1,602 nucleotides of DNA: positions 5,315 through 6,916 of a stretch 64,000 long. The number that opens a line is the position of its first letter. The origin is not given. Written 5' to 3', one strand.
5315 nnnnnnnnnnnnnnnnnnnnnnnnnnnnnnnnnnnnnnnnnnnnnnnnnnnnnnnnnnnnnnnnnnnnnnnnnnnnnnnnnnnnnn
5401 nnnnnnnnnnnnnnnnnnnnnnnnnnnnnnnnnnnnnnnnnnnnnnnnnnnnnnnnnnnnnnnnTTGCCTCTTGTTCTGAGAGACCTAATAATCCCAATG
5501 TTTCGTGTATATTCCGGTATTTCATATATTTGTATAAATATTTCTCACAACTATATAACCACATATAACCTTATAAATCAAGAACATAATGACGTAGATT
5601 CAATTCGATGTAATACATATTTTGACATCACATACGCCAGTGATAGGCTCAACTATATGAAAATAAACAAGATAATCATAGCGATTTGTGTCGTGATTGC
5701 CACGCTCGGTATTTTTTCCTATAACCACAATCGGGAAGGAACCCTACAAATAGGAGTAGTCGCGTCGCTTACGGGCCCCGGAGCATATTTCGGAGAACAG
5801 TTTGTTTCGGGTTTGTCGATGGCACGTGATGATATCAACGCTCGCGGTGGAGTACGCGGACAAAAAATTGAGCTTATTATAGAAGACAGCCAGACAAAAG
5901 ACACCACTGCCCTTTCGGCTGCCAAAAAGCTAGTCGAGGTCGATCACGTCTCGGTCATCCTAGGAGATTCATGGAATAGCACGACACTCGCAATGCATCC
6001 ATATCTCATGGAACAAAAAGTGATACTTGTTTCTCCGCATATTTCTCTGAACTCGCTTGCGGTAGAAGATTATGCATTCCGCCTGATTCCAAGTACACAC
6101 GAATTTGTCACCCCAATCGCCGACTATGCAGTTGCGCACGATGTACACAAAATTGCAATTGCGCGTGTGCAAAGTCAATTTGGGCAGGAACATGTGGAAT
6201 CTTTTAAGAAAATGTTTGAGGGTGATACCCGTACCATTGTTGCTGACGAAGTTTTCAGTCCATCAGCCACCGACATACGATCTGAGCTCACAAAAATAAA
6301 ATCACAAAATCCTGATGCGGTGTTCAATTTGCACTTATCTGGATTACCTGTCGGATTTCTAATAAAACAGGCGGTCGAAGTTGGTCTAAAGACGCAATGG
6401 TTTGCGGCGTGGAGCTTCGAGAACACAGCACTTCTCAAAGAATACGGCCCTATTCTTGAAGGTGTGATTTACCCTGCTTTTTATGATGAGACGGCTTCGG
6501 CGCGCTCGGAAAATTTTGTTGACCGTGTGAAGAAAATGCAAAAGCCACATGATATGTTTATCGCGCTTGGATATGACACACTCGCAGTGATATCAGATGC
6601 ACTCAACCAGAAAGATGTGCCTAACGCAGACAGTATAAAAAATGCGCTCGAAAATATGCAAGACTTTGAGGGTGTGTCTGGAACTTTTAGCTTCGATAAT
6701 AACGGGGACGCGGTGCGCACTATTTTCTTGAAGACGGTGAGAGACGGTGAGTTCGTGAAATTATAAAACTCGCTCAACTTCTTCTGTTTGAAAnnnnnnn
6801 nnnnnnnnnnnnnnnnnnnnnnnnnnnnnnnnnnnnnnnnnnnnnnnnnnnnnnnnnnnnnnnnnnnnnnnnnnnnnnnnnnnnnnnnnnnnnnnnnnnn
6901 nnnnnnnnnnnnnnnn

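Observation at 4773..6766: Divergent TrmB-regulator plus orphan LivK-type binding-protein module (copy 1 of 3)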

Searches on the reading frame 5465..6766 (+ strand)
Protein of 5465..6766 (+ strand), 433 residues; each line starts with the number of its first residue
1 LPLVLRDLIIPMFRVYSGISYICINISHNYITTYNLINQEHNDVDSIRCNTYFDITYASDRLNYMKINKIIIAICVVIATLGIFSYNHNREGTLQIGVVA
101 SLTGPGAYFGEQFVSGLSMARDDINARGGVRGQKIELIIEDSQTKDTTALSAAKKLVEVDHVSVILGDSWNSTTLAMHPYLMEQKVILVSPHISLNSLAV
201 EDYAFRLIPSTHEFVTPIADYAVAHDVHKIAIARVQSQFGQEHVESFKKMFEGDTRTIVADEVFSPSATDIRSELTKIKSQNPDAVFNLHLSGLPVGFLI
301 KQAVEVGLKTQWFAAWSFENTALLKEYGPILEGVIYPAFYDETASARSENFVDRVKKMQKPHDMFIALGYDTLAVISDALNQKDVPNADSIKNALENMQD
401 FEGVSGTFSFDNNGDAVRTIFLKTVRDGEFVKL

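Call 4: search_protein_families(library=pfam, proteins=[window:5465-6766:+], max_evalue=0.01)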
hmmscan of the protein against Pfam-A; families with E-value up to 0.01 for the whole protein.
window:5465-6766:+ (433 aa): 3 families
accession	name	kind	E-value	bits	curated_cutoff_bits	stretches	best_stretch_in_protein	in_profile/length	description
PF13458.12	Peripla_BP_6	-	1.2e-63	216.3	31.7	1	93-428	1-342/343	Periplasmic binding protein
PF01094.35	ANF_receptor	-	2.2e-22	80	25.4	1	118-417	7-341/353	Receptor family ligand binding region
PF13433.12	Peripla_BP_5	-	4.2e-18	66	27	1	95-415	2-326/363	Periplasmic binding protein domain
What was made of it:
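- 5657..6766 (+): B1: LivJ/LivK-type (Peripla_BP_6, HAAT family) extracytoplasmic binding protein, 369 aa, with an N-terminal signal anchor. Pfam 216 bits (call 4).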

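Call 5: search_protein_families(library=ncbifam, proteins=[window:5465-6766:+], max_evalue=0.01)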
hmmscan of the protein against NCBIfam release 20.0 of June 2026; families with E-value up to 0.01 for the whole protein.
window:5465-6766:+ (433 aa): 3 families
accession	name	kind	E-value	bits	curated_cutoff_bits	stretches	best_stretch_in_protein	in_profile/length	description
NF011933.0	PRK15404.1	subfamily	5.1e-30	104.8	477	1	85-416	18-350/370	high-affinity branched-chain amino acid ABC transporter substrate-binding protein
TIGR03407.1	urea_ABC_UrtA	exception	1.5e-16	60.3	492.75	1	95-428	2-343/361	urea ABC transporter substrate-binding protein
TIGR03669.1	urea_ABC_arch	equivalog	8.7e-13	48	494.8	1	95-412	2-322/375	urea ABC transporter substrate-binding protein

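Call 12: find_encoding_contigs(protein=window:5657-6763:+, flank=10000, max_places=6)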
Protein seq(369 aa) (369 aa): no gene with exactly this product is on record in the collection.

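Call 13: search_solved_structures(query=window:5657-6763:+, max_evalue=0.00001, show_alignments=2)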
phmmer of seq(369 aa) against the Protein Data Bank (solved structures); distinct sequences matched with E-value up to 0.00001: 39.
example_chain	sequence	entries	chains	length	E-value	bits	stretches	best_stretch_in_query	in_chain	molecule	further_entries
4gnr_A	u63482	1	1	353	2.3e-27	99.2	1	27-365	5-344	ABC transporter substrate-binding protein-branched chain amino acid transport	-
3td9_A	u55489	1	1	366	1.1e-25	93.7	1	20-365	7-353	Branched chain amino acid ABC transporter, periplasmic amino acid-binding protein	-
4mlc_A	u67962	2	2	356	1.5e-24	90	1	38-367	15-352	Extracellular ligand-binding receptor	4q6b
1z15_A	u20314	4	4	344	5e-24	88.3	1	30-352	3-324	Leu/Ile/Val-binding protein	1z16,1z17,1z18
2liv_A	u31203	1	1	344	1.8e-23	86.5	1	30-352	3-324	LEUCINE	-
4n0q_A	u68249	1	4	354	7e-23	84.5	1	21-355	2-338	Leu/Ile/Val-binding protein homolog 3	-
4zpj_A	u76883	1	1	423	1.3e-20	77.1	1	29-360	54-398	Extracellular ligand-binding receptor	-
8z0g_A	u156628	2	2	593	8e-20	74.5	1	35-352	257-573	Leu/Ile/Val-binding protein,Leu/Ile/Val-binding protein,mNeonGreen | NeIle,Leu/Ile/Val-binding protein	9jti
1usg_A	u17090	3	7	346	1.3e-18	70.5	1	30-351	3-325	LEUCINE-SPECIFIC BINDING PROTEIN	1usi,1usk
2lbp_A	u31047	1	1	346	2.6e-18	69.5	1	30-351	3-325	LEUCINE-BINDING PROTEIN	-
3ipc_A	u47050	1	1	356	6.6e-18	68.2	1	32-352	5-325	ABC transporter, substrate binding protein (Amino acid)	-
3ip5_A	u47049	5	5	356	1.4e-17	67.1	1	32-352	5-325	ABC transporter, substrate binding protein (Amino acid)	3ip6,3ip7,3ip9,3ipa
8tg1_A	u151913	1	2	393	4.3e-17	65.5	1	24-367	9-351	Extracellular ligand-binding receptor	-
4ey3_A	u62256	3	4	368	5.2e-17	65.2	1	25-365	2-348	Twin-arginine translocation pathway signal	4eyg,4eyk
3hut_A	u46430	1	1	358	3.7e-16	62.4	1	30-366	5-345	putative branched-chain amino acid ABC transporter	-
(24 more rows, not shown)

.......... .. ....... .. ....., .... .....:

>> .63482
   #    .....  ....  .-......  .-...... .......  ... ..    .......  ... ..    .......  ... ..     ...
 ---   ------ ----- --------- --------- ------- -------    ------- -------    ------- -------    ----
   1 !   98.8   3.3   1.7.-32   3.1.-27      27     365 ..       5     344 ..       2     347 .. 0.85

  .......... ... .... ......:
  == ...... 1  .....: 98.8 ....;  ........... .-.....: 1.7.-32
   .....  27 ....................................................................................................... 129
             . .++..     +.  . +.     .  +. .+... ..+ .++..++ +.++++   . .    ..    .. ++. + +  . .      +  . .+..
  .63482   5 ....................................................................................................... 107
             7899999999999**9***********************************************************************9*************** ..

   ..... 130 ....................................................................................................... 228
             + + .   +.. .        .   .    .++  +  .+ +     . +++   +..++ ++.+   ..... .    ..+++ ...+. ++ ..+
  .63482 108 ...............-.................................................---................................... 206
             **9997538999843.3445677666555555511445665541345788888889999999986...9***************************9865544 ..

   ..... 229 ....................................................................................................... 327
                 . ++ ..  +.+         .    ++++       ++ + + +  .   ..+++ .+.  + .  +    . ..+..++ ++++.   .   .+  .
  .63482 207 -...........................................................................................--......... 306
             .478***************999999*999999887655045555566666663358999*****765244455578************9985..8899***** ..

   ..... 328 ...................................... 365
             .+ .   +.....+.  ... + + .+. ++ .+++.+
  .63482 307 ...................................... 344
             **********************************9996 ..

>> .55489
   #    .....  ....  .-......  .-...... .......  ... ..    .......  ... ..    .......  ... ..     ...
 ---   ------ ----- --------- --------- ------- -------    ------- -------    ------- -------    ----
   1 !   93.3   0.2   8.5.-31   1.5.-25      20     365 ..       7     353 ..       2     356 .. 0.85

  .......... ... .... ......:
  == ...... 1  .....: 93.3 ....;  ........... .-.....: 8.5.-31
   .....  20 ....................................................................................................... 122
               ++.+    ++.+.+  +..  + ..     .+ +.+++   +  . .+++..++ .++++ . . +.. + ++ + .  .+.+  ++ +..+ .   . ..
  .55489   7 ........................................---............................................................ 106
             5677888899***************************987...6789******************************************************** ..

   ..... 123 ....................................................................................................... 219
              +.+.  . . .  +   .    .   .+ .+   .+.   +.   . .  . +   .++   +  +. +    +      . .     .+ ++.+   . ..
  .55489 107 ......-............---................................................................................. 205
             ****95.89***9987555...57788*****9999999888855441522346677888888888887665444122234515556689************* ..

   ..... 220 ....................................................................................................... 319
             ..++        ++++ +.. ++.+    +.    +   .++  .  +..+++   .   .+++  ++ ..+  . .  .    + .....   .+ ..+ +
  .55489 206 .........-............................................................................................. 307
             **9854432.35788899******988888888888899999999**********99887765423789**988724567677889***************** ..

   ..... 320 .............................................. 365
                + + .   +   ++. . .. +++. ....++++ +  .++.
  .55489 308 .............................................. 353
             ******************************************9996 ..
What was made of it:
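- On Peripla_BP_6 / HAAT-family (LivJ/LivK-type) substrate-binding proteins: B1 matches PDB LivJ, 4gnr and 3td9 at E 1e-24 to 1e-27 over about 330 residues (call 13).
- The full two-lobe LivJ-like fold is retained, with E down to 1e-27 against solved amino-acid binding proteins (call 13).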
